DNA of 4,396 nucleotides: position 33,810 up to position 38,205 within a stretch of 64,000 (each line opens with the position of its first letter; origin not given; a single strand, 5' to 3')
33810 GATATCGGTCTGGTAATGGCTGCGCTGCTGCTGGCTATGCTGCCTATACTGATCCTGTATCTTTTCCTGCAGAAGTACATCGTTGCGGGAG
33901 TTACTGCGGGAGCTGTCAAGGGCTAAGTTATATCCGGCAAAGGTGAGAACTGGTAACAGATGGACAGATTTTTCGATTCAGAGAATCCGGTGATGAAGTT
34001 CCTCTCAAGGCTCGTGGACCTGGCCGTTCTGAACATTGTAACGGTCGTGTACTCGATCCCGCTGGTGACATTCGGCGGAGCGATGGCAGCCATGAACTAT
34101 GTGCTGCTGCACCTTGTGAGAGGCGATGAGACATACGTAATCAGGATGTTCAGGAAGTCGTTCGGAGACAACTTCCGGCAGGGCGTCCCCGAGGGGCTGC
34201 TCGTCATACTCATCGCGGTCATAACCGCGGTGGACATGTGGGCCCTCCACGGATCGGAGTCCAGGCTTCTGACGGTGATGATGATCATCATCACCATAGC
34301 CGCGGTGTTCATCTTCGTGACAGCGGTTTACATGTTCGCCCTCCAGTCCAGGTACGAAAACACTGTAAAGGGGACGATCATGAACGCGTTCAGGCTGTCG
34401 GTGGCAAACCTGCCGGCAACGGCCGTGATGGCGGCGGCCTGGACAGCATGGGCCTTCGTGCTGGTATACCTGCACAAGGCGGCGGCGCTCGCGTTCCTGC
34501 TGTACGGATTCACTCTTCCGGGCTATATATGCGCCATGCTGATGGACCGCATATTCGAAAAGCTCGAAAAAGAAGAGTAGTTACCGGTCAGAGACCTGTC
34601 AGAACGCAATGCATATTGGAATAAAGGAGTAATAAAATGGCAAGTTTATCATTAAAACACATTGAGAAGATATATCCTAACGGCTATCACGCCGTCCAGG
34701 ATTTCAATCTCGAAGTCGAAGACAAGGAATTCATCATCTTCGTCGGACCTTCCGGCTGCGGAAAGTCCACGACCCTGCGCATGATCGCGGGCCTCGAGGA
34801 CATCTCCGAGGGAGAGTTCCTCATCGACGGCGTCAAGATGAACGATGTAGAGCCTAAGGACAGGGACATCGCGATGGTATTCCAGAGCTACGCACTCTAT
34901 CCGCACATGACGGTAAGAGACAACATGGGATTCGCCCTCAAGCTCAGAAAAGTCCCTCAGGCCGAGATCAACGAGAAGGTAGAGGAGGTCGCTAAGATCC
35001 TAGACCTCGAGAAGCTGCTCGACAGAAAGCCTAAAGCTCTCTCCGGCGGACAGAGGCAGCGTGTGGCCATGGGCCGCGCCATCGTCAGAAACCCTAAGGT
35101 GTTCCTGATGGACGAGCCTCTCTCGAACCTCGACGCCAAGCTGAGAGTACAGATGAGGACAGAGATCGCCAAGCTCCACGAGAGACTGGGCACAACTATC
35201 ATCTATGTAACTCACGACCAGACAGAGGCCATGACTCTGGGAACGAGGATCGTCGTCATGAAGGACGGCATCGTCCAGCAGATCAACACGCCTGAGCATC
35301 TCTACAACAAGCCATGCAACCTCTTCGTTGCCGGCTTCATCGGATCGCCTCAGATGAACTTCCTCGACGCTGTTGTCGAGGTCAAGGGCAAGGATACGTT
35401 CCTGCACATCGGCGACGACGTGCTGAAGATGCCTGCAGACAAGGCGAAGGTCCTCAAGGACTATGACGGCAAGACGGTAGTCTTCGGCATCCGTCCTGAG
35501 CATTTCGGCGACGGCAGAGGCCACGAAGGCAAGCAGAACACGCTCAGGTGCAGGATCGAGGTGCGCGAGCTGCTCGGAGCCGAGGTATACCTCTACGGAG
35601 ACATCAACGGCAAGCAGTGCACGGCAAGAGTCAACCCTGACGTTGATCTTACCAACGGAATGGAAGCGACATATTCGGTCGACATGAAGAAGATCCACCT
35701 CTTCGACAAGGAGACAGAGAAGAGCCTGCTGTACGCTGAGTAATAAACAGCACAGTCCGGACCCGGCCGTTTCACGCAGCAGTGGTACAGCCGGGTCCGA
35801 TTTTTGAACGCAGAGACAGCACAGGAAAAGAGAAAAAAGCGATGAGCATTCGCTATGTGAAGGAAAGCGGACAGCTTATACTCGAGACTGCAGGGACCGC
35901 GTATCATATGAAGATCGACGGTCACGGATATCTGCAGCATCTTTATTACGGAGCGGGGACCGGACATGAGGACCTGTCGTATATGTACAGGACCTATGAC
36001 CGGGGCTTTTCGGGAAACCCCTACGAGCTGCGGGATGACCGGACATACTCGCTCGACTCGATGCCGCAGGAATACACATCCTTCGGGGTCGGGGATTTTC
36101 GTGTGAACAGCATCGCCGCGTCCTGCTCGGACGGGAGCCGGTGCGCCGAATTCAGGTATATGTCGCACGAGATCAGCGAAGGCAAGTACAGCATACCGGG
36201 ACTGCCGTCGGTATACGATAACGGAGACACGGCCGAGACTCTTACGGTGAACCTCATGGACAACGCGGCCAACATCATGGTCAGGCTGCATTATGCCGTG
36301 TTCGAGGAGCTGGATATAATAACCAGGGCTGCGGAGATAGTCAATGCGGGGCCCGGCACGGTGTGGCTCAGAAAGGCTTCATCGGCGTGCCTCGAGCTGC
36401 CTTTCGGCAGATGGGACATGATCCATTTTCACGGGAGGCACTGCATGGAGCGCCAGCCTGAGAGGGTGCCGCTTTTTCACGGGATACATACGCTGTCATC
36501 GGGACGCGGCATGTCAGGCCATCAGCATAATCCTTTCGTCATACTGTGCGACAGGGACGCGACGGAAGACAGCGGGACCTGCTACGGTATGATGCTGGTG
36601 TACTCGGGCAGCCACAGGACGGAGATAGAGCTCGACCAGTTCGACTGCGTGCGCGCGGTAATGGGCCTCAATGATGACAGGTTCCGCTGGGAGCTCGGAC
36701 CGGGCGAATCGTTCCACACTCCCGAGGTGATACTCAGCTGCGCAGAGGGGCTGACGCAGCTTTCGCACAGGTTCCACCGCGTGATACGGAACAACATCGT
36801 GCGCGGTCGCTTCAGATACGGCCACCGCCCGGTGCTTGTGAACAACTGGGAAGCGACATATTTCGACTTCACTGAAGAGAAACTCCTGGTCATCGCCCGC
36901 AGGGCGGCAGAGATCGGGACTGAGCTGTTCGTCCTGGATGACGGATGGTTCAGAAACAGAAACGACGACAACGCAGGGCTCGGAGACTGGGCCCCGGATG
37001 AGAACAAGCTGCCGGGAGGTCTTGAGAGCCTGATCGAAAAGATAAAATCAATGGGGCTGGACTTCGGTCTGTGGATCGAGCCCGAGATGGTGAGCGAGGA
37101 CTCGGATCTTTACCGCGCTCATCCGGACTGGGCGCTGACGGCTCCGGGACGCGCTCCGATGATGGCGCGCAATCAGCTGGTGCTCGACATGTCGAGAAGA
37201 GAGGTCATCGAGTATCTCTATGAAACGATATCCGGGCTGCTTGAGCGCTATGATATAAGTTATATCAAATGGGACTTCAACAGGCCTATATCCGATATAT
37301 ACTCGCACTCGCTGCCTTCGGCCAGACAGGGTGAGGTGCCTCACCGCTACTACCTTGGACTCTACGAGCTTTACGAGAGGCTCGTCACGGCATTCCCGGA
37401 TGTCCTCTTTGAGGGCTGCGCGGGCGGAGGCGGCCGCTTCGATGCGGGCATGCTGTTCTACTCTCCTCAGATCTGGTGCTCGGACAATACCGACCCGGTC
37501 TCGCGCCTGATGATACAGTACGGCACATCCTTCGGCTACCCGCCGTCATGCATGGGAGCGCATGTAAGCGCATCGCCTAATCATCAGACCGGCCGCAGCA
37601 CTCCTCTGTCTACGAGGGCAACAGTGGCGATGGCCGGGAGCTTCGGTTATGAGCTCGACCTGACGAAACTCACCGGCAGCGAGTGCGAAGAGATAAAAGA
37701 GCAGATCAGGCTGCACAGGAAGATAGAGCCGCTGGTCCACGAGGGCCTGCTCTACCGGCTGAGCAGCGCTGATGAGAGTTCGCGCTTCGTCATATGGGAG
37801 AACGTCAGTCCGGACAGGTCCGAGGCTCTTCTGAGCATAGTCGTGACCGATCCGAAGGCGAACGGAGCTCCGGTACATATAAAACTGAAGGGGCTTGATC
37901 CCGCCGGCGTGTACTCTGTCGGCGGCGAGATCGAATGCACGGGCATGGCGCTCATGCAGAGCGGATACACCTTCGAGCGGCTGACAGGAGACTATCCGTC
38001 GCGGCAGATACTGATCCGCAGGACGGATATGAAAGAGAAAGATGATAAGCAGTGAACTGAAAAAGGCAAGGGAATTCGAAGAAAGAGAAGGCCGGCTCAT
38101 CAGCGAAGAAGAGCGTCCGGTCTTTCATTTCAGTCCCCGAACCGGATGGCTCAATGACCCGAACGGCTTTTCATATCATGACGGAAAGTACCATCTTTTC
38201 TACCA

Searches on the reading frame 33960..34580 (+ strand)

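Call 124: search_protein_families(library=pfam, proteins=[window:33960-34580:+], max_evalue=0.00001)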
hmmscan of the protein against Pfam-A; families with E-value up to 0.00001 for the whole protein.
window:33960-34580:+ (206 aa): 1 family
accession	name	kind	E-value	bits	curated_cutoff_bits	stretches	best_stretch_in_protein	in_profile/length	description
PF04854.19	DUF624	-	1.7e-11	44.5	24.2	1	21-93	1-77/77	Protein of unknown function, DUF624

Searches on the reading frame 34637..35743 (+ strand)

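Call 124: search_protein_families(library=pfam, proteins=[window:34637-35743:+], max_evalue=0.00001)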
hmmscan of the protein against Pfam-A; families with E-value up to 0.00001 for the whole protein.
window:34637-35743:+ (368 aa): 3 families
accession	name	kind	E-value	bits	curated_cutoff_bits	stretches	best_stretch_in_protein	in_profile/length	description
PF00005.33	ABC_tran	-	8e-33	114.4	25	1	21-162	2-136/137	ABC transporter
PF17912.7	OB_MalK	-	1.1e-15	58.7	27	1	236-290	1-53/53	MalK OB fold domain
PF03459.23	TOBE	-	4e-08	33.8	22.3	1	300-355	4-64/64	TOBE domain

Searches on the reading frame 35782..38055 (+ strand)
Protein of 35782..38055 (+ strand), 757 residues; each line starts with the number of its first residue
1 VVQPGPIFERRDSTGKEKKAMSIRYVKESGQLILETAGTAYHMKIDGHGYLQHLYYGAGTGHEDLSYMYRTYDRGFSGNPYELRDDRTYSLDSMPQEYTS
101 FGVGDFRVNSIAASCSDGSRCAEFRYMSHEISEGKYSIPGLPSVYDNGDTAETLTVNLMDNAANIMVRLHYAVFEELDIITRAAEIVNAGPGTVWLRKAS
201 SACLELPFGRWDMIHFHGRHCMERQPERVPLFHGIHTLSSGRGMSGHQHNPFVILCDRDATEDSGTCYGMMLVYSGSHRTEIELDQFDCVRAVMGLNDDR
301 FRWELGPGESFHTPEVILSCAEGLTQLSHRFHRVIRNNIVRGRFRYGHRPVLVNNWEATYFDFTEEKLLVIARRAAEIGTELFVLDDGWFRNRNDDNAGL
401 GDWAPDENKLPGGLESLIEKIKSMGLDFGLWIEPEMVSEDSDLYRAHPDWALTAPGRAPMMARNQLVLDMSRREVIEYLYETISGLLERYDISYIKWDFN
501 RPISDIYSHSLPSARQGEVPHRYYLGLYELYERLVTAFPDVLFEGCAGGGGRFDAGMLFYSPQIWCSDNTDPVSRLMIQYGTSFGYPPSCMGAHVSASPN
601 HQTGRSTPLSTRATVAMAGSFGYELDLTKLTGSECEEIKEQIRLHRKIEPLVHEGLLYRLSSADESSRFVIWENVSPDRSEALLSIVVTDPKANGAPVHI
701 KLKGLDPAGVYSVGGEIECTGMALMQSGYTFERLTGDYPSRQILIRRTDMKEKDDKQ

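Call 124: search_protein_families(library=pfam, proteins=[window:35782-38055:+], max_evalue=0.00001)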
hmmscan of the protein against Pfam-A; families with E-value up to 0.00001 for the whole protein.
window:35782-38055:+ (757 aa): 3 families
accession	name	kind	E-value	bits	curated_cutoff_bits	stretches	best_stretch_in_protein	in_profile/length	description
PF02065.24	Melibiase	-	1e-147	492.1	27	1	310-655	1-347/347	Melibiase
PF16875.11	Glyco_hydro_36N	-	3.3e-83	279.5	27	1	49-305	1-252/253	Glycosyl hydrolase family 36 N-terminal domain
PF16874.11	Glyco_hydro_36C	-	3.4e-14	53.5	27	1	671-744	3-76/77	Glycosyl hydrolase family 36 C-terminal domain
